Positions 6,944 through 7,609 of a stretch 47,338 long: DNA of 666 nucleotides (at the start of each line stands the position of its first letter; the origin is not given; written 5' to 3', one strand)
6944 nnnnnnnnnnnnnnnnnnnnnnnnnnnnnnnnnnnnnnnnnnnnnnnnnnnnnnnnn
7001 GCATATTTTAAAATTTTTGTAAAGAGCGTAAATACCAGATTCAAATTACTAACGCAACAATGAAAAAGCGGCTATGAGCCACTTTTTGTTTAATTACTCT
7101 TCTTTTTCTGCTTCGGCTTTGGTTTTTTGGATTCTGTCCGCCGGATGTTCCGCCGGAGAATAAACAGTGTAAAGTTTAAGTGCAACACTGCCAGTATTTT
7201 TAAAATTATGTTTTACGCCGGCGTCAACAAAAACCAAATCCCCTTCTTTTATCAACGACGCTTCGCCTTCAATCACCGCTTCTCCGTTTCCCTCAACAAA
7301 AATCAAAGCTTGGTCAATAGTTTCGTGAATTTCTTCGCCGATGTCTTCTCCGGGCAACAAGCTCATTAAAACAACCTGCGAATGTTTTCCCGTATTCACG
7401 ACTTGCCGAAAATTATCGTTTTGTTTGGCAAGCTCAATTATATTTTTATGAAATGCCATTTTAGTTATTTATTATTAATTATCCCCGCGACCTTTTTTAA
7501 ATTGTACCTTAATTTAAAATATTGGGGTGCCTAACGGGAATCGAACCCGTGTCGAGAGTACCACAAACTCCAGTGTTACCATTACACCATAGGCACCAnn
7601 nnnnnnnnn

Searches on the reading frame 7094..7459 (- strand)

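Call 7: search_protein_families(library=pfam, proteins=[window:7094-7459:-], max_evalue=1)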
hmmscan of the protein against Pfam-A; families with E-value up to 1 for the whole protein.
window:7094-7459:- (121 aa): 9 families
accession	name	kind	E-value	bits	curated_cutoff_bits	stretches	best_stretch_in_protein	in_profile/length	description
PF07883.17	Cupin_2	-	1.4e-14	53.9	27.2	1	31-100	2-70/70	Cupin domain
PF01050.24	MannoseP_isomer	-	1.1e-06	29.2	23.6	1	19-102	20-103/116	Mannose-6-phosphate isomerase C-terminal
PF02311.25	AraC_binding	-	0.00052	20.2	21.1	1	53-103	28-78/135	AraC-like ligand binding domain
PF05899.18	Cupin_3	-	0.0042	17.2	23.5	1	45-83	26-61/74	EutQ-like cupin domain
PF03079.20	ARD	-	0.0047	17.6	27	1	42-100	86-149/157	ARD/ARD' family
PF06249.18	EutQ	-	0.01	16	21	1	49-103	96-148/152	Ethanolamine utilisation protein EutQ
PF19480.5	DUF6016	-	0.037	14.9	27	1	3-73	5-79/141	Domain of unknown function (DUF6016)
PF16339.10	DUF4969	-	0.16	12.8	31.4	1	37-67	32-62/79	Domain of unknown function (DUF4969)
PF12852.13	Cupin_6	-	0.26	11.5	26.7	1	55-108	41-96/183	Cupin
